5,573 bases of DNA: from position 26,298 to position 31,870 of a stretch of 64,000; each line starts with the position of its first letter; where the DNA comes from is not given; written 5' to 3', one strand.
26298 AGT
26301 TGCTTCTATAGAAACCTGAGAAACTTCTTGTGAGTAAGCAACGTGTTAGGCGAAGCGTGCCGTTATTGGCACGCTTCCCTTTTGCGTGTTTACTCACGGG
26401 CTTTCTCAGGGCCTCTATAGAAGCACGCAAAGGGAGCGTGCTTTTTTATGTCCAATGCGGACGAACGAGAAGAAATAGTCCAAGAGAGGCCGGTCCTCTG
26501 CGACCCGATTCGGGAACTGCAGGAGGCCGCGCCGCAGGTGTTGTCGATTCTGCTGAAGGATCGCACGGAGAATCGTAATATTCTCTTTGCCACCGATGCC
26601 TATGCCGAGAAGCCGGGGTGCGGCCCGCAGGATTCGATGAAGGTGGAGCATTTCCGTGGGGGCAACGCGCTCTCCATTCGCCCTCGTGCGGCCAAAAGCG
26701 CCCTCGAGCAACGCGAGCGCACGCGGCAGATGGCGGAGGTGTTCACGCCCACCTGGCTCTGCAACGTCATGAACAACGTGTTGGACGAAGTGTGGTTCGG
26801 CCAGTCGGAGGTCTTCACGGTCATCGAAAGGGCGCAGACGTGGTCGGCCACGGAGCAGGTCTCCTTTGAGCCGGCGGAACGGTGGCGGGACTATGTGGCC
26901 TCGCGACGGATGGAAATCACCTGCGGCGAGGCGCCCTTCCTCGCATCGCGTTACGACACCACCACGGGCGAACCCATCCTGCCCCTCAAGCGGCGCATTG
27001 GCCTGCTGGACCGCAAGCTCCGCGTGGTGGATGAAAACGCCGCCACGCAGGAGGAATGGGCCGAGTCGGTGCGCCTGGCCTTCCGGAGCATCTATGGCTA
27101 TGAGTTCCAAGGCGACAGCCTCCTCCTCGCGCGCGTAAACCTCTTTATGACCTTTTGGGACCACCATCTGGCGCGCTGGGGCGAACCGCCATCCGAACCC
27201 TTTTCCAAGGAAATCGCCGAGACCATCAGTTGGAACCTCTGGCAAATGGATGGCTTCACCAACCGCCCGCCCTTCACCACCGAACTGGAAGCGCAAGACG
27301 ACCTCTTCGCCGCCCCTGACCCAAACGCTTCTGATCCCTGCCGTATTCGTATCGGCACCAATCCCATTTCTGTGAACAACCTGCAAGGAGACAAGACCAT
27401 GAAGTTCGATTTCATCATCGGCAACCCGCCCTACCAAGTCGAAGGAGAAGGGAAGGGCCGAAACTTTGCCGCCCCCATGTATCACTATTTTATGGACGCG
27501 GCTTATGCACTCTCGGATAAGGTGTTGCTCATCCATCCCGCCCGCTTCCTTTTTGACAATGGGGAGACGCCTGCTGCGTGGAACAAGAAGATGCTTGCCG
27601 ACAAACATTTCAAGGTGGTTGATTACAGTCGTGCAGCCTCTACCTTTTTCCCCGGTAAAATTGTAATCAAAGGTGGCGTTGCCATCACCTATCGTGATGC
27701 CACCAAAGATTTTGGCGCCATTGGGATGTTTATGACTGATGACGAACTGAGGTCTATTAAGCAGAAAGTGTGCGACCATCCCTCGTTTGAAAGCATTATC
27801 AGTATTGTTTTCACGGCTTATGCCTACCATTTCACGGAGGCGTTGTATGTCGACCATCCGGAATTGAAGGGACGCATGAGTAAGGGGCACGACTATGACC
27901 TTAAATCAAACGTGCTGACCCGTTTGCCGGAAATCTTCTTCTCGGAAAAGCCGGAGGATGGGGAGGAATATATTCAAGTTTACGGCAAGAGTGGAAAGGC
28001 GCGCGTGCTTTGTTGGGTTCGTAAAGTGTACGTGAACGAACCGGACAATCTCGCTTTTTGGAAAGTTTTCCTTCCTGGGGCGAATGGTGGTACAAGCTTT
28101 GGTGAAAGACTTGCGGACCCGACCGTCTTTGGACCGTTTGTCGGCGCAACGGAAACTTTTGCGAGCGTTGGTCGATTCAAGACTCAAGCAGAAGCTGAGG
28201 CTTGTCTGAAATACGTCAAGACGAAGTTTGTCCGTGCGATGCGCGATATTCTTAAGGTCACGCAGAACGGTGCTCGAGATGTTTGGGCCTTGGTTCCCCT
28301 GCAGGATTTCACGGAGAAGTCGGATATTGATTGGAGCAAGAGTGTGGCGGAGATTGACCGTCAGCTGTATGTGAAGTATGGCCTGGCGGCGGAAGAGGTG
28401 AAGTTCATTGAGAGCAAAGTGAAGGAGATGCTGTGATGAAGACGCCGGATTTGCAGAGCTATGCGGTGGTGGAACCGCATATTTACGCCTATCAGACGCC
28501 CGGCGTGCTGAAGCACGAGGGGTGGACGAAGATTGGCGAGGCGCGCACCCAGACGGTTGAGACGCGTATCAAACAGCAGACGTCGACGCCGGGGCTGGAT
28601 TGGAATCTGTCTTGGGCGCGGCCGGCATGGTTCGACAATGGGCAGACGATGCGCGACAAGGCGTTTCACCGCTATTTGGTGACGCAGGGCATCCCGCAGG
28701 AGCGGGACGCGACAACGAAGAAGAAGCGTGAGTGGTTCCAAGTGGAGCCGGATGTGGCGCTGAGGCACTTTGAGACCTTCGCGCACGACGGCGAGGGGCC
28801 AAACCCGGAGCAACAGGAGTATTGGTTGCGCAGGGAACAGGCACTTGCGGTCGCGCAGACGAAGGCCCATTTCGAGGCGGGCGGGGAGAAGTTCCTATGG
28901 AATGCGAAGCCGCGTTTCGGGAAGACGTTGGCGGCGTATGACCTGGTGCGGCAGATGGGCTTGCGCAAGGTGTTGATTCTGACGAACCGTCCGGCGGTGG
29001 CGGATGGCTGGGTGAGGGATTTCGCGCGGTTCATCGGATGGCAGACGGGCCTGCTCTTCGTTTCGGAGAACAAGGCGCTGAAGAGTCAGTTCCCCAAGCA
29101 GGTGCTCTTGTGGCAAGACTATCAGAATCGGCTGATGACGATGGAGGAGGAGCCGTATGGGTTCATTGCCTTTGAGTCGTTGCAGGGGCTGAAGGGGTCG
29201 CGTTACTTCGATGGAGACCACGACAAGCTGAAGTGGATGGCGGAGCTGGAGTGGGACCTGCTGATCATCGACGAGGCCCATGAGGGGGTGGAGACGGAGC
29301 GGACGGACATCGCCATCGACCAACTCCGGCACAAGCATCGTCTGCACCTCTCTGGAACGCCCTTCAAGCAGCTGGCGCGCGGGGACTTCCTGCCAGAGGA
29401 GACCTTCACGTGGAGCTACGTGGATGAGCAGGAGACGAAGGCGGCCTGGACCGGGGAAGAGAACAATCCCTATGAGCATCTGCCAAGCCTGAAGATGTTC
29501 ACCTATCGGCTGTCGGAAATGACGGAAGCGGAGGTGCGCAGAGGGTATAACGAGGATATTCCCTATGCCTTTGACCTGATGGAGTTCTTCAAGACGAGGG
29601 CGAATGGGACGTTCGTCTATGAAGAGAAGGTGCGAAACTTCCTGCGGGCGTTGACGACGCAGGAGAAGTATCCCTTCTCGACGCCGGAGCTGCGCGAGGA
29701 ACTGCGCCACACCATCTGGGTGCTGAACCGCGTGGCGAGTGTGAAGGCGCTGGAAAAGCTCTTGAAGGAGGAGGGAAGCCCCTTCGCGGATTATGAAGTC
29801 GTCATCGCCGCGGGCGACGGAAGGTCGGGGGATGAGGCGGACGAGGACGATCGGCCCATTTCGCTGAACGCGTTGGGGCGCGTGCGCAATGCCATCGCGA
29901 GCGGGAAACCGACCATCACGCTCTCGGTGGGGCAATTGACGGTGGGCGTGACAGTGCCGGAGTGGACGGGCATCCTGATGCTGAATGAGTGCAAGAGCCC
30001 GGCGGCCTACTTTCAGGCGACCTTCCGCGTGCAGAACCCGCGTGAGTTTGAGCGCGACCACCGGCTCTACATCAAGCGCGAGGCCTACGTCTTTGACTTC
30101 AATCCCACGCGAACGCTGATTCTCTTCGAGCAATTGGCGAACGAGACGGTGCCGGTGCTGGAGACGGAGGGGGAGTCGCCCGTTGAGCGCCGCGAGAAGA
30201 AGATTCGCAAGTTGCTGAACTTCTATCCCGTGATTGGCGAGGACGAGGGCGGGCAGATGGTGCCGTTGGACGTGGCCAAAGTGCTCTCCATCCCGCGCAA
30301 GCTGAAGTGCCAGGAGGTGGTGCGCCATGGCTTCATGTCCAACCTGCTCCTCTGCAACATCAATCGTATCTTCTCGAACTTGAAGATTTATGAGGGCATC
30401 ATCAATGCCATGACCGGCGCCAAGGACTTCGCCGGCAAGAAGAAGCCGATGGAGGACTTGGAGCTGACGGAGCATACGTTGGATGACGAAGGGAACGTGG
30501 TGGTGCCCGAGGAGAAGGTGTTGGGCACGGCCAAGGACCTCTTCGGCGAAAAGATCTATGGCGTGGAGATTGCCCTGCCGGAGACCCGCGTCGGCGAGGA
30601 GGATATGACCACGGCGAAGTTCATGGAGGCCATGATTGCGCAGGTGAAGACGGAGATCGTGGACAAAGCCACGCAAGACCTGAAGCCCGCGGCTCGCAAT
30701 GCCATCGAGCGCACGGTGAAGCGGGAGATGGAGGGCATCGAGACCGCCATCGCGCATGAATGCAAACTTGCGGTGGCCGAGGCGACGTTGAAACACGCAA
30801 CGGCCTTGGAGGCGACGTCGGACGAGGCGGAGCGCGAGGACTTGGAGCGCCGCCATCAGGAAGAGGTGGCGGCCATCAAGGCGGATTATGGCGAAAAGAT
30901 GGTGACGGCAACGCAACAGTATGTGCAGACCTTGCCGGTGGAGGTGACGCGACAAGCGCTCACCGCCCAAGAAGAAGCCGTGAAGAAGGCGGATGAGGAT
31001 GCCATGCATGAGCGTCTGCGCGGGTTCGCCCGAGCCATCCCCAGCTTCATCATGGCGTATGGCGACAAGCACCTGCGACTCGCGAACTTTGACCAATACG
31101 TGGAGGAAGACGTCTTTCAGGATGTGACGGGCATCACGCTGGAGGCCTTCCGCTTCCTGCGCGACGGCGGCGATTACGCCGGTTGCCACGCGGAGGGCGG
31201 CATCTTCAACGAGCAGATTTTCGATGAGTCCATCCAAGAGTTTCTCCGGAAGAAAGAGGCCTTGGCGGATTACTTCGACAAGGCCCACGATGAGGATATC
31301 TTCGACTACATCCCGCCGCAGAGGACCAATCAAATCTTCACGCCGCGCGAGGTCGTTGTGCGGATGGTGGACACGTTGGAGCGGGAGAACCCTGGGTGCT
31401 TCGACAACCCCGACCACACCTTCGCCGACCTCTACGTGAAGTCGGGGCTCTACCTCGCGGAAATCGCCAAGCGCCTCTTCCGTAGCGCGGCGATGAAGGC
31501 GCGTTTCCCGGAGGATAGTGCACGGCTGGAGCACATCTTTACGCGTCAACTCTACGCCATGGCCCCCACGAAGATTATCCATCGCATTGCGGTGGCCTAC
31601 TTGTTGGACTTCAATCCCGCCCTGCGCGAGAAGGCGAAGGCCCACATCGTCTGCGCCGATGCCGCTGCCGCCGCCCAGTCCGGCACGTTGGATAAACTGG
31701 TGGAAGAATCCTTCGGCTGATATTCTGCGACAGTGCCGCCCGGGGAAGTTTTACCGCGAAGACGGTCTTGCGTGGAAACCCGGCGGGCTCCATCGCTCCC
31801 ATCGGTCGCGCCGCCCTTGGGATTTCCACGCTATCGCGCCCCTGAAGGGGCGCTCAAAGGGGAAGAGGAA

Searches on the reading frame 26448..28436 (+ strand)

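Call 8: search_protein_families(library=pfam, proteins=[window:26448-28436:+])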
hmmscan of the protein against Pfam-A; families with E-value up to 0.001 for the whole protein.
window:26448-28436:+ (662 aa): 1 family
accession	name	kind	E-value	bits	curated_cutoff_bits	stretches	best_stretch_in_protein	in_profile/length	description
PF07669.17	Eco57I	-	8.2e-18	65.5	25.3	1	214-393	2-165/171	Eco57I restriction-modification methylase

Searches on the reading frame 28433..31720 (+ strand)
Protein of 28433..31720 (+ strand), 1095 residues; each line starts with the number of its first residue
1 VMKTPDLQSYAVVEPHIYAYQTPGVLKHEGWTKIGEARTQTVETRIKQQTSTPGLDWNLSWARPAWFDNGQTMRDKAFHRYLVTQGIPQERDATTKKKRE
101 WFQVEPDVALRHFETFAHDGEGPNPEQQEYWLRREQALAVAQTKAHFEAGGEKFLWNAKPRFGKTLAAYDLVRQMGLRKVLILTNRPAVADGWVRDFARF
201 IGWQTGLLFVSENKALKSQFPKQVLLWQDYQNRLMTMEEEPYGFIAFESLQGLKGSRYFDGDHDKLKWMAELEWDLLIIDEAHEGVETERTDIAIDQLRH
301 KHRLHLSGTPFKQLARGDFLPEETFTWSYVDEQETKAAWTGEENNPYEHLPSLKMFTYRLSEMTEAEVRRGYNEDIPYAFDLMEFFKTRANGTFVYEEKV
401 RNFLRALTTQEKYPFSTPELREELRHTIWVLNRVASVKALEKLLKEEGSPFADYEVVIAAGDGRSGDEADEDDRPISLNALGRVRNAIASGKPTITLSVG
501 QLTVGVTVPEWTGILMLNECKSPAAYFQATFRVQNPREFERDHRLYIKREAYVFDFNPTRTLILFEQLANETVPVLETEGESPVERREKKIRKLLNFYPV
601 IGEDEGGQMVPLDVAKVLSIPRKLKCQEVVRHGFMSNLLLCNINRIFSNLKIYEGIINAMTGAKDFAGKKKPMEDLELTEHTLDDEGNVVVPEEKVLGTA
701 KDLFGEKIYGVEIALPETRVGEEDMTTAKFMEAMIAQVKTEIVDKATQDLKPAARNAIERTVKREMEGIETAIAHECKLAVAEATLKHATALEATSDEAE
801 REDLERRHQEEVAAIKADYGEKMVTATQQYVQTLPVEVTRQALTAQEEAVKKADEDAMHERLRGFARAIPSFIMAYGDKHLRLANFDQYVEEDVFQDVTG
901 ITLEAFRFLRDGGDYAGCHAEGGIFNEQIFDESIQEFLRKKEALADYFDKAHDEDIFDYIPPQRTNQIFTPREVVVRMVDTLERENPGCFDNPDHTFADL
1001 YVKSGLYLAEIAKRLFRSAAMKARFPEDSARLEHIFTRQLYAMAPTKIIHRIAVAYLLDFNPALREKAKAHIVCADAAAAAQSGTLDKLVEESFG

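Call 8: search_protein_families(library=pfam, proteins=[window:28433-31720:+])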
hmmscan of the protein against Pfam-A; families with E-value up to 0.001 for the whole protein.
window:28433-31720:+ (1095 aa): 3 families
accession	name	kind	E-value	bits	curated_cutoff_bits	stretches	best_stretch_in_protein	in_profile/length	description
PF04851.21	ResIII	-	1.1e-11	45.4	22.5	1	132-311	4-163/164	Type III restriction enzyme, res subunit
PF00176.29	SNF2-rel_dom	-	3.9e-05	23.3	24.9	1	166-312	52-165/290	SNF2-related domain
PF10544.15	T5orf172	-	0.00011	23.1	20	1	16-111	2-95/101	T5orf172 domain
